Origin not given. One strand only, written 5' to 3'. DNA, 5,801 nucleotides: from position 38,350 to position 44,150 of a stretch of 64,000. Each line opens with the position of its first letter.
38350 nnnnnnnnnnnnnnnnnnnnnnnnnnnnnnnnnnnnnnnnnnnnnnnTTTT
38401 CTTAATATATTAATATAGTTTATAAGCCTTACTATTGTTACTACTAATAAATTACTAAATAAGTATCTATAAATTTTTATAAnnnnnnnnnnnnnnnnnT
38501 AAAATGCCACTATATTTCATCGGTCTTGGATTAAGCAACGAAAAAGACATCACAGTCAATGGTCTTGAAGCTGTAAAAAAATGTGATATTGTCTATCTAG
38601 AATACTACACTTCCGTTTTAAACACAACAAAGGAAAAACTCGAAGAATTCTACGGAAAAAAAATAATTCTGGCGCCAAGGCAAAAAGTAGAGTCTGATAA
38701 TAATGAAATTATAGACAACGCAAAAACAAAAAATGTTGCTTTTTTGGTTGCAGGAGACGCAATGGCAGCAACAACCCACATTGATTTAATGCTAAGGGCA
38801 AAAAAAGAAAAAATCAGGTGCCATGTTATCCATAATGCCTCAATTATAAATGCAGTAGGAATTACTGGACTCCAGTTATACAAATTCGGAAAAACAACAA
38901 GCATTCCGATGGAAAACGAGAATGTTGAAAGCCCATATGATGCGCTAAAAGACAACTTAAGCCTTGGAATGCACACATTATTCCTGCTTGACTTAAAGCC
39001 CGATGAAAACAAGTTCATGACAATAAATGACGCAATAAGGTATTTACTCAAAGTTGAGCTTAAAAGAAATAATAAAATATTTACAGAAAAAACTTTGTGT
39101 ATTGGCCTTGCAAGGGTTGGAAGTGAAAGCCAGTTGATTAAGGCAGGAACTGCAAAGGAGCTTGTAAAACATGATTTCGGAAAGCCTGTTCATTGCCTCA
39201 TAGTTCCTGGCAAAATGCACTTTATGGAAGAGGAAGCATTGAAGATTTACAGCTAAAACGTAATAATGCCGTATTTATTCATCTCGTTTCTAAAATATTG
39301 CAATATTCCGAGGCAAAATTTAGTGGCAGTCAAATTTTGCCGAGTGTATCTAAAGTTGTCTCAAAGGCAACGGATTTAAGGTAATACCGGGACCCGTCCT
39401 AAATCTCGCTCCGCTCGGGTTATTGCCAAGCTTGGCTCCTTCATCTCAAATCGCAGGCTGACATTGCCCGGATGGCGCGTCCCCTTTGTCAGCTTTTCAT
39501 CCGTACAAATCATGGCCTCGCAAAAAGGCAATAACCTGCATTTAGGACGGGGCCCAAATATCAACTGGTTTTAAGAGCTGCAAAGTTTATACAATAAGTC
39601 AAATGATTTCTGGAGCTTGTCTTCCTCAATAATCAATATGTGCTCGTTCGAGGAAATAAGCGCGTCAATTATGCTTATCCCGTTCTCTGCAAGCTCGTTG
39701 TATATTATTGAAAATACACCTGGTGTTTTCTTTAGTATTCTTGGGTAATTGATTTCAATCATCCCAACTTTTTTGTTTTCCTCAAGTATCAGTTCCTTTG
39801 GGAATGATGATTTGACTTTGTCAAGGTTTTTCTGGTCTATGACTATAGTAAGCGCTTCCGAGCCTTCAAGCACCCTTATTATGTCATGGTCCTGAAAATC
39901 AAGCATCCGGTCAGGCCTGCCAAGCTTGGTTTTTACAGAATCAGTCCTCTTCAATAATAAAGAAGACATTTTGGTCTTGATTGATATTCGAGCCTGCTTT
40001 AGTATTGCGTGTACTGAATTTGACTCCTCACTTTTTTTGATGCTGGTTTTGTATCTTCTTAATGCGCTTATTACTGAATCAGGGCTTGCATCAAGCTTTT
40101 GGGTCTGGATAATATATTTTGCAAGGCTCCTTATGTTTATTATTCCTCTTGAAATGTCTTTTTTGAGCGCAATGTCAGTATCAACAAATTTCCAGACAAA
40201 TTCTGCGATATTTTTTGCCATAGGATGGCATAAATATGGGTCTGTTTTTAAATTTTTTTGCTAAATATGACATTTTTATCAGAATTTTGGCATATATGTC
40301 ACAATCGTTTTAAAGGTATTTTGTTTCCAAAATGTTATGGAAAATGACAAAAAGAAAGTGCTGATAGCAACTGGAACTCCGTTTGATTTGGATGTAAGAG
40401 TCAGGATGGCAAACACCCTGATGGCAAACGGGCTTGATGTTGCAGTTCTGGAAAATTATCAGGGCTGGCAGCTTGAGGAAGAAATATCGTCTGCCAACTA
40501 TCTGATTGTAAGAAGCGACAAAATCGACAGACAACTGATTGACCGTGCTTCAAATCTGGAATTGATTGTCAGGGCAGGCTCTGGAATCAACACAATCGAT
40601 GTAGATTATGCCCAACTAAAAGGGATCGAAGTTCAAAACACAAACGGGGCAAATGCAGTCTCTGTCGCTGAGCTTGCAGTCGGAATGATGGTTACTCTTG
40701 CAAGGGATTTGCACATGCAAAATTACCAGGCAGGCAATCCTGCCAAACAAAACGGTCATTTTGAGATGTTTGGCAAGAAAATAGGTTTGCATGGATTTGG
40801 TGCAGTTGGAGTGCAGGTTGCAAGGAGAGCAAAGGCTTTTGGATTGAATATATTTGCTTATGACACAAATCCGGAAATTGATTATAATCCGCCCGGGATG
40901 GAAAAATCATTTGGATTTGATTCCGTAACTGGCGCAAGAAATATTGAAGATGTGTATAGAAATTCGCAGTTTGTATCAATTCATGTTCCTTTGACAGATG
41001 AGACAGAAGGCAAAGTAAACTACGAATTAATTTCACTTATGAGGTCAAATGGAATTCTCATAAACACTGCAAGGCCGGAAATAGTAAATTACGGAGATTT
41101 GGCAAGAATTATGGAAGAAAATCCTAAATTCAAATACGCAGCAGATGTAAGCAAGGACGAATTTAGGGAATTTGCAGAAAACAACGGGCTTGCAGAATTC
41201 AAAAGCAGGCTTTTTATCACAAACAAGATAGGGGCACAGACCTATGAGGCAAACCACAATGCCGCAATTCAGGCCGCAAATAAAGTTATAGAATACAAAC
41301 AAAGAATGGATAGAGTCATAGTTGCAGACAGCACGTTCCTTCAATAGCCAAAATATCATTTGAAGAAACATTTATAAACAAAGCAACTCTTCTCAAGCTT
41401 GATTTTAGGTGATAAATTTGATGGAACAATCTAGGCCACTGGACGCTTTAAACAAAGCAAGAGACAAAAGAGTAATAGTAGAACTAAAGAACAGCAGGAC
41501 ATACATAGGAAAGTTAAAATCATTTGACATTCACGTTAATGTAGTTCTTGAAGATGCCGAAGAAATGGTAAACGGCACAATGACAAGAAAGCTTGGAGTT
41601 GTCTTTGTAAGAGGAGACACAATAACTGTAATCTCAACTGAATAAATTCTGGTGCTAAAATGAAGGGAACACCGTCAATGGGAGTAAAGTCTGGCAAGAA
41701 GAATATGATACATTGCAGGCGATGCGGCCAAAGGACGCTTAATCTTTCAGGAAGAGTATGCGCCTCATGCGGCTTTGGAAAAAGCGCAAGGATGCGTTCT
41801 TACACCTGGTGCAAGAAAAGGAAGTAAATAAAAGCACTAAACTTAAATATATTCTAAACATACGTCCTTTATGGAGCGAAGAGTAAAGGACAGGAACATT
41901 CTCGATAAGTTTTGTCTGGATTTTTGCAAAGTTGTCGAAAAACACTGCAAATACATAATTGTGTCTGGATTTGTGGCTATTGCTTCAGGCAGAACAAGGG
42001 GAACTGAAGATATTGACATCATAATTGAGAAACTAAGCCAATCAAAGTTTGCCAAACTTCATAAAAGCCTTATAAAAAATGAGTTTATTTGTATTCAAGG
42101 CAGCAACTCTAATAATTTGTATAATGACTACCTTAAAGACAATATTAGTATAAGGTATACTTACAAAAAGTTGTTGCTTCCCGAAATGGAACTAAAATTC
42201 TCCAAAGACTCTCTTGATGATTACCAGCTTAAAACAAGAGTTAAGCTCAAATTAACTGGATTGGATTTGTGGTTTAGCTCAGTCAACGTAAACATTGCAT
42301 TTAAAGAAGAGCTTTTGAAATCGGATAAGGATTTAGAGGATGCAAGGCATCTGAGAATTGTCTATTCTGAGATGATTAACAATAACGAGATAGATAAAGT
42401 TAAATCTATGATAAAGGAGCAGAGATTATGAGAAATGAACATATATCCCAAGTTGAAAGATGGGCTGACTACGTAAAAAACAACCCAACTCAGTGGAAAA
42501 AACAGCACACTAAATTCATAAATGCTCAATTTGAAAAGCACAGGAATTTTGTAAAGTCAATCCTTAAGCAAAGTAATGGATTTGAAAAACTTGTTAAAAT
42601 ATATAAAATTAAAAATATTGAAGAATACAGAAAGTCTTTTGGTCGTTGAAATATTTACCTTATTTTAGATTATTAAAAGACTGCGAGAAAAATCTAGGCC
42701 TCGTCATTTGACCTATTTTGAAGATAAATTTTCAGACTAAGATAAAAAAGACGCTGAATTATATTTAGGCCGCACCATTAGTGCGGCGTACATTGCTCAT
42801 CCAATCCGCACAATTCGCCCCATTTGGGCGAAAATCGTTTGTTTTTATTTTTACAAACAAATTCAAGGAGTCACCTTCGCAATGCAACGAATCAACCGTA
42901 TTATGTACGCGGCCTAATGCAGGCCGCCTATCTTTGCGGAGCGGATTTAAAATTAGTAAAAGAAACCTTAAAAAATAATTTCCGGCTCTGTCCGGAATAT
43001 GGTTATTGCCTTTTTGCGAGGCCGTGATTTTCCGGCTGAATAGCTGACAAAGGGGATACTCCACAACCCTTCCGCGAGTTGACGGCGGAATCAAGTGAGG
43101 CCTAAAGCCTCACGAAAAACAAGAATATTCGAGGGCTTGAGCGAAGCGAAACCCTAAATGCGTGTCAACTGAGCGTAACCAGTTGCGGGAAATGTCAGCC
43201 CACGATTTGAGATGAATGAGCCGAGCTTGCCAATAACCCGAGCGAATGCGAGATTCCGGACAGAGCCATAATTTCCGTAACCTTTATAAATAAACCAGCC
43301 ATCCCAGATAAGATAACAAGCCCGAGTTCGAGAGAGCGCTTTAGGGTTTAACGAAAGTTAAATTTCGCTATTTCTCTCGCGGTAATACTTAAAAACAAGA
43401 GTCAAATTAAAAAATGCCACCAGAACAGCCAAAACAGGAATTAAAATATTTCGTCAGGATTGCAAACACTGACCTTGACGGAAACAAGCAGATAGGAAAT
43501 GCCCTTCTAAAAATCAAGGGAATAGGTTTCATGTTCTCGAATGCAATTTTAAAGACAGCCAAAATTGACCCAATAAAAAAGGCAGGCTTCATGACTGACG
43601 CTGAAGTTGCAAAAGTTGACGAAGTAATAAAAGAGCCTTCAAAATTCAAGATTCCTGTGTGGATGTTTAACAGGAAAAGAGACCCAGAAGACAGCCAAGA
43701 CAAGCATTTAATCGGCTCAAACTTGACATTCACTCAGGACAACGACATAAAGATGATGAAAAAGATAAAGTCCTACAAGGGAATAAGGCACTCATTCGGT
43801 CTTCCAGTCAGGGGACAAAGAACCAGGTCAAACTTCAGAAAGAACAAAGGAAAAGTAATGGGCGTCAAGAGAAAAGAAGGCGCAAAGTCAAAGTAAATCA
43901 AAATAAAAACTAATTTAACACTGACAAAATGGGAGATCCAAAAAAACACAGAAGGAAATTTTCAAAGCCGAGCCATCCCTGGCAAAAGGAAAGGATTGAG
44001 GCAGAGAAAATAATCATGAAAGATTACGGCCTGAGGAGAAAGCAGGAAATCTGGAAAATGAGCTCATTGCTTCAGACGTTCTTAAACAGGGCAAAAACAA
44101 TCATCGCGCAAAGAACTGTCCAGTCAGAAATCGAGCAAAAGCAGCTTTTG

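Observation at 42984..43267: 284-nt structured RNA candidate whose closing helix fully covaries with its 167-nt paralog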

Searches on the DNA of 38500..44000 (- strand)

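Call 7: search_rna_families(source=window, start=38500, end=44000, threshold=evalue, max_evalue=10, show_alignments=3)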
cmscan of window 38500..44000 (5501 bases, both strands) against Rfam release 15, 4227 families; matches with E-value up to 10: 4.
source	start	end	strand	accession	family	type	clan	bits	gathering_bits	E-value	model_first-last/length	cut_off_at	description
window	43501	43587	-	RF00820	mir-248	Gene; miRNA;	-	16.6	90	8.9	1-93/93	no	mir-248 microRNA precursor family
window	38761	38811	+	RF02031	tpke11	Gene; sRNA;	-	16.5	43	8.8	1-77/77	no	tpke11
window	43141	43186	+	RF01290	SNORD10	Gene; snRNA; snoRNA; CD-box;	-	15.4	37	6.5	1-139/139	no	Small nucleolar RNA SNORD10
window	38634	38703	+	RF02089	CLRN1-AS1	Gene; lncRNA;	-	14.1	48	4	1-79/79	no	CLRN1 antisense RNA 1 conserved region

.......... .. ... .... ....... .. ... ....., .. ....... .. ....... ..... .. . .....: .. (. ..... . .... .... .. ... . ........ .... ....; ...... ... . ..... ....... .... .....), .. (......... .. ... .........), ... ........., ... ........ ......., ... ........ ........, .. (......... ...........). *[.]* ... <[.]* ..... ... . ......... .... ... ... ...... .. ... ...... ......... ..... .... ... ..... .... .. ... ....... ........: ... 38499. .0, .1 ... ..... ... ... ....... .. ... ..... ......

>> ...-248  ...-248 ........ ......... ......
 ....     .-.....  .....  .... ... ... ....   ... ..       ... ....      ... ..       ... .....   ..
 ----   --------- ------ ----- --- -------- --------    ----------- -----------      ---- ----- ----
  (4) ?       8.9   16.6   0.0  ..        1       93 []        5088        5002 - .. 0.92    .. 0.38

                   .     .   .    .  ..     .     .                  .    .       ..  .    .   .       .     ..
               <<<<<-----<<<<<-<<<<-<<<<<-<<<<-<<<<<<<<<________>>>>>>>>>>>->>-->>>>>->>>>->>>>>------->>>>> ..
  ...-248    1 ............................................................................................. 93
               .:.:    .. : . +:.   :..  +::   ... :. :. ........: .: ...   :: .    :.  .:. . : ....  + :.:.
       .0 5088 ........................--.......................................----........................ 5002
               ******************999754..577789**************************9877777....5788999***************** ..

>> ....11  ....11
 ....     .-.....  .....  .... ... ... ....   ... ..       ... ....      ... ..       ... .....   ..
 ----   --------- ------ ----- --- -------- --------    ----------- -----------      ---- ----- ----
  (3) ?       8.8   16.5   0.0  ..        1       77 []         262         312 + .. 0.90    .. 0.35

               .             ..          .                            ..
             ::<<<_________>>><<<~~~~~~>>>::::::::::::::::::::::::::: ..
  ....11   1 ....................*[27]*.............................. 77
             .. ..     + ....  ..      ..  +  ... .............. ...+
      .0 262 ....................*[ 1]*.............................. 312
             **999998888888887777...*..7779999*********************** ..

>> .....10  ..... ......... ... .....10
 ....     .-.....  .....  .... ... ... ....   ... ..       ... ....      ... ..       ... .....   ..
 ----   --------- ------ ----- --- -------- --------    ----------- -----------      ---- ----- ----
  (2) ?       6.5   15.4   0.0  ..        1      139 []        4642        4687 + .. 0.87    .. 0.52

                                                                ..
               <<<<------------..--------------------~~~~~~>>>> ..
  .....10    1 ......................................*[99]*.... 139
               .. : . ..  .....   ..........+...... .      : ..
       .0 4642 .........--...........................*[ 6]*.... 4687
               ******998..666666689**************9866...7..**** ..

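Call 44: build_rna_model(alignment_id=A3, structure=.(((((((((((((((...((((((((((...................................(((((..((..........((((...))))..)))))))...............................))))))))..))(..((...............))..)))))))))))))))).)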
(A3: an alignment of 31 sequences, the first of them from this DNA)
Model R1 built from alignment A3 (31 sequences, 187 columns); structure: as given.
model positions 164; base pairs 39; branch points 1; effective number of sequences 4.2; information 0.59 bits per position. Calibrated on 0.2 Mb of random sequence (short: E-values are rough).
structure used (alignment columns):
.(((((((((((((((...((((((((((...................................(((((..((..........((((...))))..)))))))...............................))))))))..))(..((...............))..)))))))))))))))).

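Call 45: search_with_rna_model(model_id=R1, source=window, max_evalue=10, show_alignments=3)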
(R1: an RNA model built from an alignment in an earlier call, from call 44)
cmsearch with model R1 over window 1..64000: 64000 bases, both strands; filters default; matches with E-value up to 10: 2.
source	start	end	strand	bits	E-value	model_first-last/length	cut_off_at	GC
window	39390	39554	-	124.8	6.1e-34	1-164/164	no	0.55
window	43134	43267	+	11.6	0.045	1-164/164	no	0.54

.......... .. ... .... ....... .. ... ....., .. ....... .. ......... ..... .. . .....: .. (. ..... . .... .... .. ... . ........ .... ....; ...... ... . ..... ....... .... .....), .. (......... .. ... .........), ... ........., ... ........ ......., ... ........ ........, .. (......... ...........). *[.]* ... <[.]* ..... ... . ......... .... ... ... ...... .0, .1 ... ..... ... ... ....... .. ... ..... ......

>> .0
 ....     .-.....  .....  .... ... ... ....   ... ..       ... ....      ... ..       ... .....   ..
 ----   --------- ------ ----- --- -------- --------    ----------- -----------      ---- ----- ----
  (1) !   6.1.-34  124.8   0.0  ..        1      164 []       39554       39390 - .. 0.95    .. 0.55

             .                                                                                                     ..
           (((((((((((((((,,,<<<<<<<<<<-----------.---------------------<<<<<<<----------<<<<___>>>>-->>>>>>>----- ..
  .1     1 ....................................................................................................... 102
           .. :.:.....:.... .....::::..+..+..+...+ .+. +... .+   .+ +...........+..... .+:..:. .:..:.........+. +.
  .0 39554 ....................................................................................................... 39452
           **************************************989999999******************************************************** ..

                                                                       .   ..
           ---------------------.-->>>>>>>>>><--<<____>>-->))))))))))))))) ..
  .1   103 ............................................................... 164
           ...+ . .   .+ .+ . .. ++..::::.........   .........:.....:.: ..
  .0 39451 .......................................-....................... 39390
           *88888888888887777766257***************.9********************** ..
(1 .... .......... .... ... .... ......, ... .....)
